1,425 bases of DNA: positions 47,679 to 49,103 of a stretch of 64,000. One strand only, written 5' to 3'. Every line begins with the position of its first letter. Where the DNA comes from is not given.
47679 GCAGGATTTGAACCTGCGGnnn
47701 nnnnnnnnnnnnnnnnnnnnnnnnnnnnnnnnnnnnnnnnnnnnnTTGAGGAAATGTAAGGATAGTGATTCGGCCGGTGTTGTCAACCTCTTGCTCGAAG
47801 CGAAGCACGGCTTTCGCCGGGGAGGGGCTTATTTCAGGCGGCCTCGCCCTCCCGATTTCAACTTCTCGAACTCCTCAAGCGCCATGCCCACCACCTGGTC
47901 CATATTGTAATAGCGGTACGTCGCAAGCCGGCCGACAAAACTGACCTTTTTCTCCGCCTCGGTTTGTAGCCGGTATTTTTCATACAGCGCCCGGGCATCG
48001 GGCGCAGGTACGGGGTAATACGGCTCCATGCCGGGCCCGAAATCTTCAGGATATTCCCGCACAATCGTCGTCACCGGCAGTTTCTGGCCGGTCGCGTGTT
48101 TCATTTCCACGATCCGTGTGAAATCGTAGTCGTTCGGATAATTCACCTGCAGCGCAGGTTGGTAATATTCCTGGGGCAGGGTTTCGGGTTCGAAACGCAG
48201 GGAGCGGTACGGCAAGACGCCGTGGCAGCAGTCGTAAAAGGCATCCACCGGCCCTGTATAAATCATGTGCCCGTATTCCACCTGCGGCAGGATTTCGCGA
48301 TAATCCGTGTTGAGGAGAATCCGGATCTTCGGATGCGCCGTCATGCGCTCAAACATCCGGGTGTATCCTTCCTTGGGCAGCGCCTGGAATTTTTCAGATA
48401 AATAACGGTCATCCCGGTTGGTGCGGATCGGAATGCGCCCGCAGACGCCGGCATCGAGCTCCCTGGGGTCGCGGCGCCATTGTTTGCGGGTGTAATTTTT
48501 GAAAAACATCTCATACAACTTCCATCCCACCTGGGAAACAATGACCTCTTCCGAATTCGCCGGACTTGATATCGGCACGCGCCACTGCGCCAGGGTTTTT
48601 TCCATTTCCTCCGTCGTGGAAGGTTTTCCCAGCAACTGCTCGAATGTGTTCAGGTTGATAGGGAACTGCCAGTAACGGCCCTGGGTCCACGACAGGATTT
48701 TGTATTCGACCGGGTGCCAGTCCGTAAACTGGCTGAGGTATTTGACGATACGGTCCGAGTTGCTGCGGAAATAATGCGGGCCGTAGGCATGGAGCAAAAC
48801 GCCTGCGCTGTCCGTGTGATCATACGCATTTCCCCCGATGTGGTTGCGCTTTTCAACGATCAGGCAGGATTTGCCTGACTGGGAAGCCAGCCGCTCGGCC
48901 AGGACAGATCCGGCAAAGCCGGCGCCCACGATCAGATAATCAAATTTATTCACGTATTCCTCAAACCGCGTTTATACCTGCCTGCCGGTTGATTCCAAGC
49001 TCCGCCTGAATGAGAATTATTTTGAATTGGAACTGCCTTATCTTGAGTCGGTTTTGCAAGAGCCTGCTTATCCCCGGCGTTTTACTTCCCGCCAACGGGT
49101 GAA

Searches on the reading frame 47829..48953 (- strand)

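Call 11: search_protein_families(library=pfam, proteins=[window:47829-48953:-], max_evalue=0.01)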
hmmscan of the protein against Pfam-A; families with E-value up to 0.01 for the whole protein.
window:47829-48953:- (374 aa): 10 families
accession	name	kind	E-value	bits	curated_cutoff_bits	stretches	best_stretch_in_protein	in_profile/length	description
PF03275.19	GLF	-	1.6e-74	250.5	26.3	1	150-348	2-203/203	UDP-galactopyranose mutase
PF13450.12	NAD_binding_8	-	9.7e-18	64.7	21.9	1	8-75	1-67/68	NAD(P)-binding Rossmann-like domain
PF01266.30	DAO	-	0.00013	22.1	27.9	1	5-44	1-40/353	FAD dependent oxidoreductase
PF01593.30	Amino_oxidase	-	0.00014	21.7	19.8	1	15-221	3-228/443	Flavin containing amine oxidoreductase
PF13454.12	NAD_binding_9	-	0.00022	21.7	21.8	1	8-54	2-51/155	FAD-NAD(P)-binding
PF12831.13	FAD_oxidored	-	0.00025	20.9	27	1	5-43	1-38/416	FAD dependent oxidoreductase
PF00890.30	FAD_binding_2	-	0.00036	20.3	20.4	1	5-58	1-49/414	FAD binding domain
PF07992.20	Pyr_redox_2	-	0.003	17.5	26.1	1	4-41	1-39/291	Pyridine nucleotide-disulphide oxidoreductase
PF01494.25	FAD_binding_3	-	0.0062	16.2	22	1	5-37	3-34/349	FAD binding domain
PF00070.33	Pyr_redox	-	0.0086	17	22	0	7-47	3-41/82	Pyridine nucleotide-disulphide oxidoreductase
